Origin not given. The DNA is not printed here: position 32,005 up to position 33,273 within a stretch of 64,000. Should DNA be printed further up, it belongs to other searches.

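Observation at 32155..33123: Orphan 322-aa partner protein with Rossmann-like strand pattern and no known motifs, the lowest-GC gene in the window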

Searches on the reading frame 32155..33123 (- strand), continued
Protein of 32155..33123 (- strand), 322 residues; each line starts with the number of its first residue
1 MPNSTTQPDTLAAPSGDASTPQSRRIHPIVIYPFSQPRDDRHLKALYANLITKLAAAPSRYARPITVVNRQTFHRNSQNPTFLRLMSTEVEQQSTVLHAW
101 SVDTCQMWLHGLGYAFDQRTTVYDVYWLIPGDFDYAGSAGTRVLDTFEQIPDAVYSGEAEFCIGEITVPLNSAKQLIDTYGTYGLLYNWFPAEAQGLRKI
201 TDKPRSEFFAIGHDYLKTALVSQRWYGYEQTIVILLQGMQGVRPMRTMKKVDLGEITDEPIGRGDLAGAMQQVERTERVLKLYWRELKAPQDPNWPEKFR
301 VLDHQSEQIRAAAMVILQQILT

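Call 43: find_homologous_proteins(query=P0122, max_evalue=0.001)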
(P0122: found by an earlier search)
Query P0122 (279 aa): 2225 proteins with E <= 0.001 among 8000 candidates; the best 120 are listed.
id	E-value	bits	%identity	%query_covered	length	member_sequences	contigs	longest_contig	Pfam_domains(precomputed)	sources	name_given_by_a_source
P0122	8.3e-179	611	100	100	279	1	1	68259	PF13676.12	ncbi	-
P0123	4.5e-102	359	65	94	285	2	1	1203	PF13676.12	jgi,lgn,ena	-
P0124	9.7e-101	355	67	90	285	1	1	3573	PF13676.12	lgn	-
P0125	1.3e-99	351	63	94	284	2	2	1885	PF13676.12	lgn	-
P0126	3.5e-99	350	61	94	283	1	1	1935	PF13676.12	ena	-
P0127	5.4e-99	349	60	100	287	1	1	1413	PF13676.12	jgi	jgi:hypothetical protein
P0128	8.8e-99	349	64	94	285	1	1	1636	PF13676.12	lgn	-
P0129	1.8e-98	348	62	94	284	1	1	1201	PF13676.12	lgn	-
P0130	2.4e-98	347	64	94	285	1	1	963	-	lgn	-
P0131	4.8e-98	346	63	94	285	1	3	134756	PF13676.12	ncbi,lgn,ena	ncbi:MAG: TIR domain-containing protein [Planctomycetota bacterium]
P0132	5.5e-98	346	65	86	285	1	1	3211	PF13676.12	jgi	jgi:hypothetical protein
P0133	6.3e-98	346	64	94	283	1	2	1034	PF13676.12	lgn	-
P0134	8.6e-98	345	61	100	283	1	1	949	PF13676.12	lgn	-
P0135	9.2e-98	345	61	100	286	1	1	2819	PF13676.12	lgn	-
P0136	1.4e-97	345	63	94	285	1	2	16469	PF13676.12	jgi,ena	jgi:hypothetical protein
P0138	1.7e-97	344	63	94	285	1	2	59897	PF13676.12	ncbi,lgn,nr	ncbi:MAG: toll/interleukin-1 receptor domain-containing protein [Deltaproteobacteria bacterium]|nr:t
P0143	7.5e-97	342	66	87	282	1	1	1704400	PF13676.12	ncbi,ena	-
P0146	1.5e-96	341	67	87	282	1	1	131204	PF13676.12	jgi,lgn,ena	-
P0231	1.8e-81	292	55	96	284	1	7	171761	PF13676.12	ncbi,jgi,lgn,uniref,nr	ncbi:hypothetical protein SBA5_580027 [Candidatus Sulfotelmatomonas gaucii]|uniref:TIR domain-contai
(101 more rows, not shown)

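Call 44: find_encoding_contigs(protein=P0131, flank=4000, max_places=2)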
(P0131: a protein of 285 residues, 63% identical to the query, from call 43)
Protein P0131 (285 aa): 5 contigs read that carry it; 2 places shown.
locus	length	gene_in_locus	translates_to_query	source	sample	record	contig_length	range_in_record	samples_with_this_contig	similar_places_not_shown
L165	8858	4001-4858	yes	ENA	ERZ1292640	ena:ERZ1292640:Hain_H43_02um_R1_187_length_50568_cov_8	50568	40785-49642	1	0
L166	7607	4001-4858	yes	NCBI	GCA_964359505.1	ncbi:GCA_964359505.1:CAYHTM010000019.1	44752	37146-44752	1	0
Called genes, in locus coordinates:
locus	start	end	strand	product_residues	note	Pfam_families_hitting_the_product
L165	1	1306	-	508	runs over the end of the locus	-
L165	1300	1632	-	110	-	-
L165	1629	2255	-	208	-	PF13628:DUF4142 (weak), PF03713:DUF305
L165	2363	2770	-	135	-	-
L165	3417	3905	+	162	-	PF24838:8xMP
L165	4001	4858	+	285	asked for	PF13676:TIR_2 (weak)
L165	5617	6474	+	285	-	PF14175:YaaC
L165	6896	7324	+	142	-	-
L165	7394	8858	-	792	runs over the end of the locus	PF00930:DPPIV_N, PF26549:Tricorn_N (faint), PF00756:Esterase (weak), PF02129:Peptidase_S15 (faint), PF00326:Peptidase_S9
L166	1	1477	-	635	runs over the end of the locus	-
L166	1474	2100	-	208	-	PF13628:DUF4142 (weak), PF03713:DUF305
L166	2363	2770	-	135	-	-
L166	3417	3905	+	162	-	PF24838:8xMP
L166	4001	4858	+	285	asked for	PF13676:TIR_2 (weak)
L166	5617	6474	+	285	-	PF14175:YaaC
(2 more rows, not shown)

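Call 45: find_encoding_contigs(protein=P0143, flank=4000, max_places=2)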
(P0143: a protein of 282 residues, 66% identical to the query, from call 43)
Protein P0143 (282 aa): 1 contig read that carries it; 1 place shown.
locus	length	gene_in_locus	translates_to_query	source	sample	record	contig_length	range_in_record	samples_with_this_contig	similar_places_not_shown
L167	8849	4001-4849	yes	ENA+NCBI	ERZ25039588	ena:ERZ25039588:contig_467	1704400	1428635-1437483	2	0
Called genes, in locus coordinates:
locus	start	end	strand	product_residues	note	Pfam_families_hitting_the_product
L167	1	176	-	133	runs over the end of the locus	PF01641:SelR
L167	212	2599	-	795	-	PF02518:HATPase_c, PF00204:DNA_gyraseB, PF01751:Toprim, PF21249:GyrB_hook, PF00986:DNA_gyraseB_C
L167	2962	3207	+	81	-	-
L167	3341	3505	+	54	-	PF07927:HicA_toxin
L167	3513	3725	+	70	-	PF15919:HicB_lk_antitox, PF15970:HicB-like_2 (weak), PF21748:UPF0150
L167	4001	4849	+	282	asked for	PF13676:TIR_2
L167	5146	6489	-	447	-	PF13401:AAA_22 (faint), PF07724:AAA_2, PF00004:AAA, PF07728:AAA_5, PF10431:ClpB_D2-small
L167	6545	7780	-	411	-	PF02861:Clp_N, PF13191:AAA_16 (faint), PF05621:TniB (faint), PF23569:NBD_SMAX1, PF00004:AAA, PF17871:AAA_lid_9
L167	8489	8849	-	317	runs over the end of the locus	PF13763:DUF4167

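Call 46: find_encoding_contigs(protein=P0146, flank=4000, max_places=2)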
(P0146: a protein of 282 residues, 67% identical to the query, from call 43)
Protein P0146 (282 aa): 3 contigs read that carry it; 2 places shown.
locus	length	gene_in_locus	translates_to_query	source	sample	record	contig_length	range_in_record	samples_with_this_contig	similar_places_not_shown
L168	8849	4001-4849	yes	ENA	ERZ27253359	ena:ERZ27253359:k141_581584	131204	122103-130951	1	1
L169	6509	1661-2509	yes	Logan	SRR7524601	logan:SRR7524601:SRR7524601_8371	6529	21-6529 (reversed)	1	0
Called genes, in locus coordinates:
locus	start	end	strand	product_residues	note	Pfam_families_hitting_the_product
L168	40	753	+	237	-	PF06414:Zeta_toxin (faint), PF13191:AAA_16 (weak), PF00005:ABC_tran, PF13304:AAA_21 (weak)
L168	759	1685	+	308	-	PF18075:FtsX_ECD, PF02687:FtsX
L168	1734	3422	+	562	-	PF07837:FTCD_N, PF02971:FTCD, PF04961:FTCD_C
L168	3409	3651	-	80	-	PF24732:ParE_like (weak)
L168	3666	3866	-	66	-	-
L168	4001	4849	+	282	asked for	PF13676:TIR_2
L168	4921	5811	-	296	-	PF01497:Peripla_BP_2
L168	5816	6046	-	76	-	-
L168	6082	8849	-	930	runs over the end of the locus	PF00072:Response_reg, PF00069:Pkinase, PF07714:PK_Tyr_Ser-Thr, PF03544:TonB_C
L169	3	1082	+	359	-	?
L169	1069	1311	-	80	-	PF24732:ParE_like (weak)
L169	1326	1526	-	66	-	-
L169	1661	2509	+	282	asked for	PF13676:TIR_2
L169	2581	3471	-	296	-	PF01497:Peripla_BP_2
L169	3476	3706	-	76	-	-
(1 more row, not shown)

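Call 47: find_encoding_contigs(protein=P0231, flank=4000, max_places=2)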
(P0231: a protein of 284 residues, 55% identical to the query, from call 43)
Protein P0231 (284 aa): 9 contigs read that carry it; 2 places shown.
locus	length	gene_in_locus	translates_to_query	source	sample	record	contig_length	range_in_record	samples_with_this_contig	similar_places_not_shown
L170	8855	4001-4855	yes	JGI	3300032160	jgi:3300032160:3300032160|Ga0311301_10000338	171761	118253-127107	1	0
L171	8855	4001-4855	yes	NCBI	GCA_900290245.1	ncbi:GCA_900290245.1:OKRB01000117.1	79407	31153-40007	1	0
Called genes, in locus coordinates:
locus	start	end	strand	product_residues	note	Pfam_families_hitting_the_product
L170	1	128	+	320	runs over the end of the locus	PF01569:PAP2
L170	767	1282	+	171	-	-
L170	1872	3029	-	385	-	PF00589:Phage_integrase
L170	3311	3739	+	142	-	-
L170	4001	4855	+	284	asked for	PF13676:TIR_2 (weak)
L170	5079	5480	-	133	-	-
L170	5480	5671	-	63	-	-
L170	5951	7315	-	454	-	PF05065:Phage_capsid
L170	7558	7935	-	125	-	-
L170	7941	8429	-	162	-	-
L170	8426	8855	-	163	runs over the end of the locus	-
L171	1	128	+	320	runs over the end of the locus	PF01569:PAP2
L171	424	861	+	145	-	-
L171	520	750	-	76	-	-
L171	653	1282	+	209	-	-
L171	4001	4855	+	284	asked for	PF13676:TIR_2 (weak)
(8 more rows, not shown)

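Call 51: fold_search(model_id=the predicted structure, library=pdb)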
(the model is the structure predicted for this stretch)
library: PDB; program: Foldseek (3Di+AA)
matches with E <= 10: 868; with E <= 0.001: 69
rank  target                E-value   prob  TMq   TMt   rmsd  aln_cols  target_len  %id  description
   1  9b77_A                6.0e-07  1.00  0.48  0.49  15.9       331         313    9  Cryo-EM Structure of the Glycosyltransferase ArnC from Salmonella enterica in the Apo State Determined on Krios micros (released 2025-02-05)
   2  8vxh_A                9.4e-07  1.00  0.47  0.48  15.9       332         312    9  Cryo-EM Structure of the Glycosyltransferase ArnC from Salmonella enterica in the Apo State Determined on Talos Arctic (released 2025-02-05)
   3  2y4j_B                6.3e-06  1.00  0.53  0.46   5.0       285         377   11  MANNOSYLGLYCERATE SYNTHASE IN COMPLEX WITH LACTATE (released 2011-02-02)
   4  9bhc_A                6.7e-06  1.00  0.48  0.50  13.2       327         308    9  Salmonella undecaprenyl-phosphate 4-deoxy-4-formamido-L-arabinose transferase (ArnC) (released 2025-02-12)
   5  9bhc_B                9.9e-06  1.00  0.50  0.52  13.0       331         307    8  Salmonella undecaprenyl-phosphate 4-deoxy-4-formamido-L-arabinose transferase (ArnC) (released 2025-02-12)
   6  2y4j_A                1.5e-05  1.00  0.53  0.46   5.3       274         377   10  MANNOSYLGLYCERATE SYNTHASE IN COMPLEX WITH LACTATE (released 2011-02-02)
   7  9omn_B                1.7e-05  1.00  0.42  0.48  10.4       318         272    9  WrtF fucosyltransferase - GDP-2-deoxy-2-fluoro-beta-L-fucose (released 2025-10-29)
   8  2y4k_A                2.3e-05  1.00  0.52  0.45   5.1       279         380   12  MANNOSYLGLYCERATE SYNTHASE IN COMPLEX WITH MG-GDP (released 2011-02-02)
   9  9nye_A                2.6e-05  1.00  0.44  0.45  14.5       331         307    9  Cryo-EM structure of the glycosyltransferase GtrB in the apo state (octamer volume) (released 2025-12-17)
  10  9omh_A                2.6e-05  1.00  0.39  0.44  10.7       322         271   10  WrtF fucosyltransferase - Apo (released 2025-10-29)
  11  9omj_A                4.0e-05  1.00  0.38  0.44  11.0       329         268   10  WrtF fucosyltransferase - GDP-beta-L-fucose (released 2025-10-29)
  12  2y4l_B                4.5e-05  1.00  0.52  0.46   5.0       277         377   11  MANNOSYLGLYCERATE SYNTHASE IN COMPLEX WITH Manganese and GDP (released 2011-02-02)
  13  2bo4_A                5.0e-05  1.00  0.55  0.47   4.9       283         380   11  Dissection of mannosylglycerate synthase: an archetypal mannosyltransferase (released 2005-06-06)
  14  2y4m_A                6.0e-05  1.00  0.51  0.44   5.5       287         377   10  MANNOSYLGLYCERATE SYNTHASE IN COMPLEX WITH GDP-Mannose (released 2011-02-02)
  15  9omi_A                6.0e-05  1.00  0.40  0.46   9.3       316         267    9  WrtF fucosyltransferase - GDP (released 2025-10-29)
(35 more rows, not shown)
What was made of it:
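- On GT-A fold nucleotide-diphospho-sugar transferase superfamily: Foldseek probability 1.0 (call 51).
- Foldseek against the PDB gives probability 1.0, with the best TM-score (0.55) to MGS (call 51).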

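Call 59: find_encoding_contigs(protein=P0052, flank=7000, max_places=1)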
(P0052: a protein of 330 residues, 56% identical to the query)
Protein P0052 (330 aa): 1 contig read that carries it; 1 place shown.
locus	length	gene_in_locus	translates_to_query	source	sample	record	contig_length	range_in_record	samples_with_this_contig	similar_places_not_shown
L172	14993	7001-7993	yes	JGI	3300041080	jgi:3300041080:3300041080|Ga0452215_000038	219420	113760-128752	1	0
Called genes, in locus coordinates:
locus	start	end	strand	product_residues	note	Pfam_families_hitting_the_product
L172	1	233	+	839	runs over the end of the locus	PF19864:Radical_SAM_N2, PF04055:Radical_SAM, PF10105:DUF2344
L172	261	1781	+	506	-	PF10150:RNase_E_G, PF20833:RNase_E_G_Thio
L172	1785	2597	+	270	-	PF02540:NAD_synthase (weak), PF06508:QueC (weak)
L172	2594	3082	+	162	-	-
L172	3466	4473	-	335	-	PF04055:Radical_SAM, PF13353:Fer4_12 (weak), PF13186:SPASM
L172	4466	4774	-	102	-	PF05402:PqqD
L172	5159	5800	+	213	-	PF22175:Ogg-HhH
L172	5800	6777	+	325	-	PF07478:Dala_Dala_lig_C, PF13535:ATP-grasp_4 (weak)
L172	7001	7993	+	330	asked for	-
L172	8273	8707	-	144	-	PF01967:MoaC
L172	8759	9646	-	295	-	PF04773:FecR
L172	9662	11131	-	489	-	PF13424:TPR_12 (faint), PF13432:TPR_16 (faint), PF14559:TPR_19 (faint), PF07719:TPR_2 (faint), PF13431:TPR_17 (faint), PF00515:TPR_1 (weak), PF04575:SlipAM, PF11059:DUF2860 (weak)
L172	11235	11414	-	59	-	PF09838:DUF2065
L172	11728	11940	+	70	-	-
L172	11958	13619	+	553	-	PF02554:CstA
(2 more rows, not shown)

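Call 60: find_encoding_contigs(protein=P0012, flank=7000, max_places=1)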
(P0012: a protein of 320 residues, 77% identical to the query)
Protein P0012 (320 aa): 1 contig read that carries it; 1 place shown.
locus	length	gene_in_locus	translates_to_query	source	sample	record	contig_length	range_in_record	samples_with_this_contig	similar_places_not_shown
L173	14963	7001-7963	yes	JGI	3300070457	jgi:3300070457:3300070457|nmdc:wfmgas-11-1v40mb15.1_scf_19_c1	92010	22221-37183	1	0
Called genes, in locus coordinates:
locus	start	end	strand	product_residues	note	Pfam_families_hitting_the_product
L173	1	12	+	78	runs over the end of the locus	-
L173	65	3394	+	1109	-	PF08471:Ribonuc_red_2_N, PF02867:Ribonuc_red_lgC, PF12637:TSCPD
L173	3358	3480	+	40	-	-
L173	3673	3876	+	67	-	-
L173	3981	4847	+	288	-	-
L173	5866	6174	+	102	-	PF13744:HTH_37 (faint), PF13560:HTH_31, PF12844:HTH_19, PF13443:HTH_26 (weak), PF01381:HTH_3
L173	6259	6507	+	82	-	-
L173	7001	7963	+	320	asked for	-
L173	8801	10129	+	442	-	-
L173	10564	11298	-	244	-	PF00106:adh_short, PF08659:KR (weak), PF13561:adh_short_C2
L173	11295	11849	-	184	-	-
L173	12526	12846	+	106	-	-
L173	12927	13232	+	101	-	-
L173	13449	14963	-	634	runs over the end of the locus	PF02129:Peptidase_S15, PF08530:PepX_C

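Call 63: search_protein_representatives(alignment_id=A1)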
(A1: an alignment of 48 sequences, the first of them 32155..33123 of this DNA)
Query: 48 sequences, 326 profile positions. Proteins with E-value up to 0.001 (for the whole library): 224; up to 1e-10: 158; up to 1e-30: 82. The best 150 are listed.
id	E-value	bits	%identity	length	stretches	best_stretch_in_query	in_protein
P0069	2.5e-143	493.4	-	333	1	16-325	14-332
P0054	2.1e-137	473.9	-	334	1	8-325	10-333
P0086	1.4e-132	458.1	-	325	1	10-326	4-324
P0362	7.6e-120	416.2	-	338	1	10-325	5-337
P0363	1.7e-118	411.7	-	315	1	25-325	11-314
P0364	6.0e-117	406.7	-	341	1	26-326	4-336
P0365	2.4e-115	401.4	-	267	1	62-326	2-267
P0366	3.2e-115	401.0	-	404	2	147-325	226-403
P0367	6.8e-115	399.9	-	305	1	25-325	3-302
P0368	3.1e-111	387.9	-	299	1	24-325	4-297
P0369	1.9e-109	382.0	-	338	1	18-325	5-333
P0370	6.3e-109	380.3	-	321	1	19-325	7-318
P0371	1.7e-108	378.9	-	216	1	112-326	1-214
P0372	2.4e-108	378.4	-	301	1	25-325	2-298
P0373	4.2e-104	364.5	-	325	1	21-318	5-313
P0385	1.1e-62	228.3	-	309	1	31-326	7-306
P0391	4.9e-56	206.5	-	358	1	31-325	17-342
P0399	1.9e-49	184.8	-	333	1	40-325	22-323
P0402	4.4e-48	180.4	-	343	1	31-325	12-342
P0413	1.5e-42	162.2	-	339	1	27-325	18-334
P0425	1.7e-39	152.1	-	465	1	14-305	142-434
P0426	5.4e-39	150.5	-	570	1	98-325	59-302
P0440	2.0e-31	125.6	-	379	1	29-299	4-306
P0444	2.0e-29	119.0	-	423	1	94-299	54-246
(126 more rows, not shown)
